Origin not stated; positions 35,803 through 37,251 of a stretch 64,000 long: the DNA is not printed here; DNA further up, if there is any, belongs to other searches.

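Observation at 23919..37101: Five TAXI-type solute-receptor paralogues within 14 kb, four without any export signal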

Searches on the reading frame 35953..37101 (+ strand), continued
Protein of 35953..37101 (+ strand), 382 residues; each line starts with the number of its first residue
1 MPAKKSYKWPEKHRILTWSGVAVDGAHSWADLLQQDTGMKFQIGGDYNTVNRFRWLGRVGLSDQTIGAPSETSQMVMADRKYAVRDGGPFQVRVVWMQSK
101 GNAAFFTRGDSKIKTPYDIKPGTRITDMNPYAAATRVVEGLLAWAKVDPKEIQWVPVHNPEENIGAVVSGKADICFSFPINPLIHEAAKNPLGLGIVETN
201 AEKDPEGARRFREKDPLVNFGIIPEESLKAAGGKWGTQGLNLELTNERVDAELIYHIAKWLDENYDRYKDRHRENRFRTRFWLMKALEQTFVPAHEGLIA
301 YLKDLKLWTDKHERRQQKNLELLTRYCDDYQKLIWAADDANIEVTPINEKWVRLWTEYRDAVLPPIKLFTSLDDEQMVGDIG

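Call 84: search_protein_families(library=ncbifam, proteins=[P0122, L033:3645-4448:+, L033:1400-3571:+, L003:4351-5370:+, L036:10191-10640:+, L036:10656-11456:+, L036:8129-8998:+, L007:11144-12019:+], max_evalue=0.00001)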
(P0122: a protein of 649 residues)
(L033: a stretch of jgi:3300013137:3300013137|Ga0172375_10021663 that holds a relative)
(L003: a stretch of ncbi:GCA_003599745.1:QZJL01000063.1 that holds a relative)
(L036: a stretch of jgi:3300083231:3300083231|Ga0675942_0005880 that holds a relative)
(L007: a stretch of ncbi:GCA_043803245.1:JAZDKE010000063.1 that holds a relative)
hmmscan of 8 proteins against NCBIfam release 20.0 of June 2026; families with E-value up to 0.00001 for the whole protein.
P0122 (649 aa): 7 families
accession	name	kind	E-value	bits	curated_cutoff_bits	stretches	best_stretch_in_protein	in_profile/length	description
NF004587.0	PRK05928.2-5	equivalog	9.6e-18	64.6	246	1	23-275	8-241/245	uroporphyrinogen-III synthase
NF004593.0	PRK05928.4-2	equivalog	5.7e-17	62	275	1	20-274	2-242/247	uroporphyrinogen-III synthase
TIGR02122.1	TRAP_TAXI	subfamily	1.2e-16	60.5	84.35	1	297-580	46-320/320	TAXI family TRAP transporter solute-binding subunit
NF005568.0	PRK07239.1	equivalog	2.1e-16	59.8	273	1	13-271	5-271/381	uroporphyrinogen-III synthase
NF004592.0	PRK05928.4-1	equivalog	1.3e-12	47.8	332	1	170-271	130-232/237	uroporphyrinogen-III synthase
NF005411.0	PRK06975.1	equivalog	5.4e-10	38.2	414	1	22-278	8-272/660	fused uroporphyrinogen-III synthase HemD/membrane protein HemX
NF004584.0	PRK05928.2-1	equivalog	1.2e-07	31.4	233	1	70-229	56-212/269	uroporphyrinogen-III synthase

L033:3645-4448:+ (268 aa): 8 families
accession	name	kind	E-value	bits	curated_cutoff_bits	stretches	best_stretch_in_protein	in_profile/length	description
NF004587.0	PRK05928.2-5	equivalog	1.5e-15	57.4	246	1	8-256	8-237/245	uroporphyrinogen-III synthase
NF004593.0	PRK05928.4-2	equivalog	2.3e-11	43.6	275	1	5-256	2-239/247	uroporphyrinogen-III synthase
NF005568.0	PRK07239.1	equivalog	7e-10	38.4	273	1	2-200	9-209/381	uroporphyrinogen-III synthase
NF004583.0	PRK05928.1-5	equivalog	8.3e-10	38.6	432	1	3-254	4-243/250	uroporphyrinogen-III synthase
NF005411.0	PRK06975.1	equivalog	8.8e-10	37.5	414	1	8-71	9-72/660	fused uroporphyrinogen-III synthase HemD/membrane protein HemX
NF004395.0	PRK05752.1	equivalog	8.1e-09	35.2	380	1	8-240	6-231/255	uroporphyrinogen-III synthase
NF004592.0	PRK05928.4-1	equivalog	1.5e-08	34.5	332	1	6-256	2-232/237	uroporphyrinogen-III synthase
NF004584.0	PRK05928.2-1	equivalog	3e-07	30.1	233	1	5-263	6-268/269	uroporphyrinogen-III synthase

L033:1400-3571:+ (724 aa): 10 families
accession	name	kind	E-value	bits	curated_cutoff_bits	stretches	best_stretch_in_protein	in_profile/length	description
NF043070.1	DppA_dipep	equivalog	2.5e-21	75.8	1005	1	83-409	53-379/535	dipeptide ABC transporter periplasmic-binding protein DppA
NF011942.0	PRK15413.1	equivalog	2.6e-19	69.3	594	1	112-523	74-478/512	glutathione ABC transporter substrate-binding protein GsiB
TIGR02294.1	nickel_nikA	equivalog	2.6e-19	69.2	393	1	92-344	27-282/501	nickel ABC transporter substrate-binding protein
NF011684.0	PRK15104.1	equivalog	5.2e-17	61.8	947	2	109-177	82-149/543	oligopeptide ABC transporter substrate-binding protein OppA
NF047575.1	opine_bind_CntA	exception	8.8e-17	60.8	800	1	106-246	74-218/535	staphylopine-dependent metal ABC transporter substrate-binding lipoprotein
NF045468.1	Opp5A_nikA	equivalog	8.4e-16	57.5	600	1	109-516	57-447/488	nickel ABC transporter substrate-binding protein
NF045467.1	Opp4A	equivalog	1.3e-15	56.7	650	1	56-161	29-130/556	oligopeptide ABC transporter substrate-binding protein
TIGR04028.1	SBP_KPN_01854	hypoth_equivalog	1.2e-13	50.5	468.5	1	113-342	48-284/509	TIGR04028 family ABC transporter substrate-binding protein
NF007287.0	PRK09755.1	equivalog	3.9e-12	45.8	1098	1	110-405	77-378/535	ABC transporter substrate-binding protein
NF011689.0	PRK15109.1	equivalog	5.4e-10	38.6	560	1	109-343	79-327/547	ABC transporter substrate-binding protein SapA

L003:4351-5370:+ (340 aa): 0 families

L036:10191-10640:+ (150 aa): 2 families
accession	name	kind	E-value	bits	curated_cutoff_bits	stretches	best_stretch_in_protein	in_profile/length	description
TIGR03618.1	Rv1155_F420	subfamily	4.7e-10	39.8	79.05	1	11-134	3-126/127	TIGR03618 family F420-dependent PPOX class oxidoreductase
TIGR04023.1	PPOX_MSMEG_5819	subfamily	6.3e-06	26.1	85.6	1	7-98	3-99/115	PPOX class F420-dependent oxidoreductase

L036:10656-11456:+ (267 aa): 1 family
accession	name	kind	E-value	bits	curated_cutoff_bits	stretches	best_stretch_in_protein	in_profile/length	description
TIGR01252.1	acetolac_decarb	equivalog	3.7e-83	278.5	180.65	1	37-256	3-221/232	acetolactate decarboxylase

L036:8129-8998:+ (290 aa): 6 families
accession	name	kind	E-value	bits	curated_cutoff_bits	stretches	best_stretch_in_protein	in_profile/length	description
NF040852.1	nitrile_Arch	equivalog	3.2e-24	85.5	500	1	1-256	1-243/262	nitrilase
NF010588.0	PRK13981.1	equivalog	9.1e-22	77.1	479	1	1-232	5-231/546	NAD+ synthase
TIGR03381.1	agmatine_aguB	equivalog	9.2e-21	74.4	410.25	1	3-270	3-275/279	N-carbamoylputrescine amidase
NF043013.1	DeGluthAmidYersProt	equivalog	1.4e-09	37.5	500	1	115-228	121-233/278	deaminated glutathione amidase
TIGR04048.1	nitrile_sll0784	equivalog_domain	1e-07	31.3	502.6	1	5-163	7-170/301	Nit6803 family nitrilase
NF009803.0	PRK13287.1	equivalog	5.8e-06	25.3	406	0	25-261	42-270/333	formamidase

L007:11144-12019:+ (292 aa): 7 families
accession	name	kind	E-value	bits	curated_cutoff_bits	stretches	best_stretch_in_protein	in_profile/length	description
NF040852.1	nitrile_Arch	equivalog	6.7e-21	74.6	500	1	1-260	1-243/262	nitrilase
NF010588.0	PRK13981.1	equivalog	8.4e-19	67.3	479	1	1-264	5-261/546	NAD+ synthase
TIGR03381.1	agmatine_aguB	equivalog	1.3e-14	54.3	410.25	1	5-272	5-276/279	N-carbamoylputrescine amidase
NF043013.1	DeGluthAmidYersProt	equivalog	7.6e-10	38.4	500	1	109-218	113-222/278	deaminated glutathione amidase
TIGR04048.1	nitrile_sll0784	equivalog_domain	1.2e-08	34.3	502.6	1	4-164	6-170/301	Nit6803 family nitrilase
NF033621.1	de_GSH_amidase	exception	7e-06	25.6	355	1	14-178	12-171/260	deaminated glutathione amidase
NF009803.0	PRK13287.1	equivalog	9.5e-06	24.6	406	0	14-262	31-270/333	formamidase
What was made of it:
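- The HemD domains score far below NCBIfam equivalog cut-offs (57-65 against 246 or more, call 84).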
